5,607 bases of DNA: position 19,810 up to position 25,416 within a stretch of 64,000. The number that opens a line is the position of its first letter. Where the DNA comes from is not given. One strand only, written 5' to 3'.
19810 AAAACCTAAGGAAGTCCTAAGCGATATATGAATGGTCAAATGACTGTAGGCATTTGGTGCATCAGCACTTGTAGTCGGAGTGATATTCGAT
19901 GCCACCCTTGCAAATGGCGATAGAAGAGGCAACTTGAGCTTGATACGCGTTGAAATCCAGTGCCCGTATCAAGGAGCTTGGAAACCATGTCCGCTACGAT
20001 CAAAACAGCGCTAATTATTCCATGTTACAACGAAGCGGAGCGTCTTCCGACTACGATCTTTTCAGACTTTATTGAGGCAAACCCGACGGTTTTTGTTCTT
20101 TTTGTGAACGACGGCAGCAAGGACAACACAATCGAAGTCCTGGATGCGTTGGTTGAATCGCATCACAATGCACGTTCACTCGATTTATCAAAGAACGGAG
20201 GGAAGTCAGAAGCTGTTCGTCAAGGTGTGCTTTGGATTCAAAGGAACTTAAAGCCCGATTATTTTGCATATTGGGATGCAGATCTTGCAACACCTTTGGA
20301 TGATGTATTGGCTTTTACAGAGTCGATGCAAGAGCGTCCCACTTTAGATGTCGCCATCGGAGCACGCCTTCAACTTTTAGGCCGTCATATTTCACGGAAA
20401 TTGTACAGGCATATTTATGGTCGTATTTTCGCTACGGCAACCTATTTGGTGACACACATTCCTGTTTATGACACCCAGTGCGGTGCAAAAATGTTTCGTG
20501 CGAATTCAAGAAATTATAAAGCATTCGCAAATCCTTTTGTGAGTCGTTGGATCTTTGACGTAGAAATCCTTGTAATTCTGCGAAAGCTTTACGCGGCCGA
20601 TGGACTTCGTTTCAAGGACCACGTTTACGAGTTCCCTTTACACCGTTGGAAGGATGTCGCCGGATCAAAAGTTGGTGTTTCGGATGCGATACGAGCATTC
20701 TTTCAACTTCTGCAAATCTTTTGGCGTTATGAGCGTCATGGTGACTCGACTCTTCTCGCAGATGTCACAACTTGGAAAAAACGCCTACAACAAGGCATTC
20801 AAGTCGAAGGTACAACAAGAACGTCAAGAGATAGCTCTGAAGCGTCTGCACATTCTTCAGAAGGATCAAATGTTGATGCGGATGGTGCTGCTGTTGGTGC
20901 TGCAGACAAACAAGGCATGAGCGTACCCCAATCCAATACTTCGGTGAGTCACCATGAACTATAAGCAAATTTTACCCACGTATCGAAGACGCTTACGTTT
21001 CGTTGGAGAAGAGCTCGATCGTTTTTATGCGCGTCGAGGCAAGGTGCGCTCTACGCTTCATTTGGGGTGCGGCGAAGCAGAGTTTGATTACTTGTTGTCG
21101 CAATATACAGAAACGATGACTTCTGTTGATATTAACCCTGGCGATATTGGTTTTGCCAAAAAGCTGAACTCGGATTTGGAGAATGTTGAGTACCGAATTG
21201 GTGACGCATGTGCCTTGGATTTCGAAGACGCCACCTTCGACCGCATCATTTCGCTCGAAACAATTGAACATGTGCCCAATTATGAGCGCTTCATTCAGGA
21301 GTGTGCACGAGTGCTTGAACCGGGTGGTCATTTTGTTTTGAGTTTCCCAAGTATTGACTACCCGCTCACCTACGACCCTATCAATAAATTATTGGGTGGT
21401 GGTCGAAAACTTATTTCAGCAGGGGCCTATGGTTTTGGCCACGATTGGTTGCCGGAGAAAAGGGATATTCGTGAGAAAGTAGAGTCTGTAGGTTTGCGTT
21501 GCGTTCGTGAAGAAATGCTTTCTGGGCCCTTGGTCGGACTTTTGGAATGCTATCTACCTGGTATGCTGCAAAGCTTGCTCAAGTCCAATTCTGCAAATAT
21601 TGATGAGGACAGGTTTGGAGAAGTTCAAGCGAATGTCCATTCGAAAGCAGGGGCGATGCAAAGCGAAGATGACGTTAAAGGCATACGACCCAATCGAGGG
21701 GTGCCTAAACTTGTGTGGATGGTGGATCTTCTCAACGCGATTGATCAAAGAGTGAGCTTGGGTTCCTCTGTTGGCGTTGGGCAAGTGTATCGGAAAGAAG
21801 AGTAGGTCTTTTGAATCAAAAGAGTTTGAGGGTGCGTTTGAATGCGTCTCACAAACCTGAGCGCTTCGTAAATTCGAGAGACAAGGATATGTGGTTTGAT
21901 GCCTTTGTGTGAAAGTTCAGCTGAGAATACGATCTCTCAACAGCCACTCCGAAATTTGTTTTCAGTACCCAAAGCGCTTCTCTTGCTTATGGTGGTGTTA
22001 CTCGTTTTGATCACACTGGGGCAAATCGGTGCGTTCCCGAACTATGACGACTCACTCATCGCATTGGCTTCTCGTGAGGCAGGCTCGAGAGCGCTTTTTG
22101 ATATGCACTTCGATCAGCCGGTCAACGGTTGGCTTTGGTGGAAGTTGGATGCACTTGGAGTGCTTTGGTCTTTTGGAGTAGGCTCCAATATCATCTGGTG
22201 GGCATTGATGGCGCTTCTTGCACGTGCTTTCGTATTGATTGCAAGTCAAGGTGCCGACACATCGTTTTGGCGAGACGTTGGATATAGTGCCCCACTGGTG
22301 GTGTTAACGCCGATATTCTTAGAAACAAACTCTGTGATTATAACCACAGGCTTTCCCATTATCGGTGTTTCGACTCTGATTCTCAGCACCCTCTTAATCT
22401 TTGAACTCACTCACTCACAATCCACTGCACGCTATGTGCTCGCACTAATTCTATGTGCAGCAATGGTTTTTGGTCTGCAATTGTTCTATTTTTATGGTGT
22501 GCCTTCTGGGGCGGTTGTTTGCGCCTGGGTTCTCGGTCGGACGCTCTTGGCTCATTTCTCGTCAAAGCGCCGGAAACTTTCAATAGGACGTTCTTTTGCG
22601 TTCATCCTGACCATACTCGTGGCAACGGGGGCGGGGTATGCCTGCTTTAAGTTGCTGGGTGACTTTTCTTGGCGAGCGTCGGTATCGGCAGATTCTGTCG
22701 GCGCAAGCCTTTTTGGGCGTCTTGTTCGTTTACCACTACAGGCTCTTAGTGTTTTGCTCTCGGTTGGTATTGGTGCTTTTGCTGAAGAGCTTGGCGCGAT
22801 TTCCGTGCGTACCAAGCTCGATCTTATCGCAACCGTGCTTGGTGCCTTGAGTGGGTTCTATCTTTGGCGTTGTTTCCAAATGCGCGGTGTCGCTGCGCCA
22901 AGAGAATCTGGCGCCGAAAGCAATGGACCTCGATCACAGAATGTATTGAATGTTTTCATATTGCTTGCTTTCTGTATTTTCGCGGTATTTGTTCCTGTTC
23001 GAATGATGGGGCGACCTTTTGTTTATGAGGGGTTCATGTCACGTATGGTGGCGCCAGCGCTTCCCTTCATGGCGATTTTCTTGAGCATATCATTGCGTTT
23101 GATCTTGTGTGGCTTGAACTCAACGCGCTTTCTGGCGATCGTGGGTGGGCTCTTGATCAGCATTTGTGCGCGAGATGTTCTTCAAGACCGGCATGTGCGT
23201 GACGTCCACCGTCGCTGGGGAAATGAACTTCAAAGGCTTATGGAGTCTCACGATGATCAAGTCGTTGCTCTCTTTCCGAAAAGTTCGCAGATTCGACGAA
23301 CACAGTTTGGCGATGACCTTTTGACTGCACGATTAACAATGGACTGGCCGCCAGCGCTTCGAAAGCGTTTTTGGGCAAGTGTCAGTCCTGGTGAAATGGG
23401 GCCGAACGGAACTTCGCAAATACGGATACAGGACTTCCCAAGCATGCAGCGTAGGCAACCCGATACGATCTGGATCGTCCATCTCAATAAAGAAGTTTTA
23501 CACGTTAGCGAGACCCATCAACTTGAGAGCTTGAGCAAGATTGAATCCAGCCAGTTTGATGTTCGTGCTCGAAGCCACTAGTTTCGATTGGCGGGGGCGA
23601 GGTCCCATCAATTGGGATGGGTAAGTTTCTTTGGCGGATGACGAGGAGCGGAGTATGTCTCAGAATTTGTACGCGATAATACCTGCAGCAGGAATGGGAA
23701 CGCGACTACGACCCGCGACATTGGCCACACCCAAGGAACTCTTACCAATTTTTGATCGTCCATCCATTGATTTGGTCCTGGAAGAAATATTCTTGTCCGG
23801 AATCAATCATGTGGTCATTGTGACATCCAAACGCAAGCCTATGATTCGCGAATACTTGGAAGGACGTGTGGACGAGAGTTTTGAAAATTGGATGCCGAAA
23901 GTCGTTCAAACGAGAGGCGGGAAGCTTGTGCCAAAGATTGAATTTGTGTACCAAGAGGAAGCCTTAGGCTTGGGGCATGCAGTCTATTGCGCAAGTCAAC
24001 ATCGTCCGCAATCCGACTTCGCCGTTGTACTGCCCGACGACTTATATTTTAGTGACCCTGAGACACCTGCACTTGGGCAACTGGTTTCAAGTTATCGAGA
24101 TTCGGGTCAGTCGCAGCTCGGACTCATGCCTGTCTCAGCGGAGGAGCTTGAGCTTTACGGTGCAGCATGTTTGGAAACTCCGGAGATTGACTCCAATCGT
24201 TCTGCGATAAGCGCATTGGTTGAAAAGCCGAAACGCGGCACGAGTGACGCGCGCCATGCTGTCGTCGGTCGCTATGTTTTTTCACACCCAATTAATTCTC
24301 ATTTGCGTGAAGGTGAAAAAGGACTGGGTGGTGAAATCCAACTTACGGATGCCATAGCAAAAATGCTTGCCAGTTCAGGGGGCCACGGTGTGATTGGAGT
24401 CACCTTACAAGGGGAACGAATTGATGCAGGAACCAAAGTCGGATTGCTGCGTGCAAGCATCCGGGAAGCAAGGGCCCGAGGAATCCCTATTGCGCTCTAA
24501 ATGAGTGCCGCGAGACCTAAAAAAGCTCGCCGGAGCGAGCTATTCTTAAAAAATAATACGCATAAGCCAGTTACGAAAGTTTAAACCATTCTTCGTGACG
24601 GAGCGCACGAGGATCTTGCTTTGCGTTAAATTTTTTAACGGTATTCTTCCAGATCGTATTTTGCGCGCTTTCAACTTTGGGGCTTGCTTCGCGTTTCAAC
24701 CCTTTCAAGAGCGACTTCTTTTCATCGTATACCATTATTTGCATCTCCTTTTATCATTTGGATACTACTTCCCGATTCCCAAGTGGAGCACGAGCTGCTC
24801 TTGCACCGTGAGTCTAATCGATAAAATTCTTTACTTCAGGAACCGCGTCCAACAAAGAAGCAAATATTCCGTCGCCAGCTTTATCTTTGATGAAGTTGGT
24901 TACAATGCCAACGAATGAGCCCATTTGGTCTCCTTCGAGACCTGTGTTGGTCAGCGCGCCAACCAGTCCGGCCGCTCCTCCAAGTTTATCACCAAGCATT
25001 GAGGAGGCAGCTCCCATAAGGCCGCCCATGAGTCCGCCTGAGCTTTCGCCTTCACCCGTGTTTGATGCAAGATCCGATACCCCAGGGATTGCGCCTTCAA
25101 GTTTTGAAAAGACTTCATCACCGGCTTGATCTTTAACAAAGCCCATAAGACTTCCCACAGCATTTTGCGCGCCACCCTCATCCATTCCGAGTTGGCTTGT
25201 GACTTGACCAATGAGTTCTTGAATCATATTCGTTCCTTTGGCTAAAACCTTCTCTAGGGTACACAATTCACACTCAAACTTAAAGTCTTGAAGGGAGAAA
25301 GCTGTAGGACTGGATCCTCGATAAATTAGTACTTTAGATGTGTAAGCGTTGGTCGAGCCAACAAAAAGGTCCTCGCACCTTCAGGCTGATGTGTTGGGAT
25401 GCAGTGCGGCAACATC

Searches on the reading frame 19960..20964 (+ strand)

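Call 93: search_protein_families(library=pfam, proteins=[window:19960-20964:+], max_evalue=0.00001)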
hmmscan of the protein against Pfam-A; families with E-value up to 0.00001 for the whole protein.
window:19960-20964:+ (334 aa): 1 family
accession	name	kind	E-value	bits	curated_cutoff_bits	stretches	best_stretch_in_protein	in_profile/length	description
PF00535.33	Glycos_transf_2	-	1.9e-16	60.9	23.3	1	18-181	2-161/168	Glycosyl transferase family 2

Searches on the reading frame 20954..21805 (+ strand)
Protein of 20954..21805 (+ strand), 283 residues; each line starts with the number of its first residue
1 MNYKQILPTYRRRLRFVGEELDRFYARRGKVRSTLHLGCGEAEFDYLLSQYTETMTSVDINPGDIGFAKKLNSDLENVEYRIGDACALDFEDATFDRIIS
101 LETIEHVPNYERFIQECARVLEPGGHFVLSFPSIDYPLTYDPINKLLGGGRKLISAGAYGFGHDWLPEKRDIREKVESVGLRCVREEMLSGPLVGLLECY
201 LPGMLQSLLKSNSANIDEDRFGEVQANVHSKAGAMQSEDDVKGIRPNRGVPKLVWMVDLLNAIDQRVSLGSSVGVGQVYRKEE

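Call 93: search_protein_families(library=pfam, proteins=[window:20954-21805:+], max_evalue=0.00001)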
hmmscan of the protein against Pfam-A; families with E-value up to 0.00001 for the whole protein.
window:20954-21805:+ (283 aa): 7 families
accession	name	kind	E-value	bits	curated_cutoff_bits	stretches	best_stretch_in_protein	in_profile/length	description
PF08241.18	Methyltransf_11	-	2.7e-22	79.7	21.2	1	35-129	1-95/95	Methyltransferase domain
PF13649.12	Methyltransf_25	-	4.9e-17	62.8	27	1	35-125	2-97/97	Methyltransferase domain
PF13847.12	Methyltransf_31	-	8.8e-16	58.3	27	1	34-138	7-118/145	Methyltransferase domain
PF13489.12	Methyltransf_23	-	8.1e-14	52.1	27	1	12-184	4-162/164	Methyltransferase domain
PF08242.18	Methyltransf_12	-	2.2e-09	38.4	30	1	35-127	1-98/98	Methyltransferase domain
PF01209.24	Ubie_methyltran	-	1.4e-08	34.8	20.1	1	30-131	49-154/233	ubiE/COQ5 methyltransferase family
PF02353.26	CMAS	-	4.7e-06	26.5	27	1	88-189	122-218/273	Mycolic acid cyclopropane synthetase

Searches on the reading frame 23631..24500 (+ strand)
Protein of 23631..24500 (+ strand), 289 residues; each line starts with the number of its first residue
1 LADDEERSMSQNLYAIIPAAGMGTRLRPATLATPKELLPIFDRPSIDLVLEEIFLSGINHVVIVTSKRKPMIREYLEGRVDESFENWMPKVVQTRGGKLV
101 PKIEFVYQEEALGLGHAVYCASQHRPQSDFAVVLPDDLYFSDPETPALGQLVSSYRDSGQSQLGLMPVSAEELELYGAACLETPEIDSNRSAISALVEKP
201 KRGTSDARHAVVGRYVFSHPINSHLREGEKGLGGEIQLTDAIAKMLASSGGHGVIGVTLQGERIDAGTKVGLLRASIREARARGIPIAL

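Call 93: search_protein_families(library=pfam, proteins=[window:23631-24500:+], max_evalue=0.00001)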
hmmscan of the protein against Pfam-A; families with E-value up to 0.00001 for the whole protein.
window:23631-24500:+ (289 aa): 2 families
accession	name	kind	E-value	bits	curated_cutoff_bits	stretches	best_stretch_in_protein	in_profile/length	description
PF00483.29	NTP_transferase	-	2.5e-24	86.6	21.2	1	15-248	2-212/245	Nucleotidyl transferase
PF12804.13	NTP_transf_3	-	9.9e-09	36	27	1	15-160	1-116/160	MobA-like NTP transferase domain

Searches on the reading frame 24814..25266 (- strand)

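Call 96: search_protein_families(library=pfam, proteins=[window:24814-25266:-], max_evalue=0.0001)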
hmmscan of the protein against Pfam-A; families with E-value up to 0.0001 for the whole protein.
window:24814-25266:- (150 aa): 1 family
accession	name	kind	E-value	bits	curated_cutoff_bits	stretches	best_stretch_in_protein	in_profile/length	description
PF11075.13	DUF2780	-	1.7e-16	61.2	27.5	1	12-140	47-173/176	Protein of unknown function VcgC/VcgE (DUF2780)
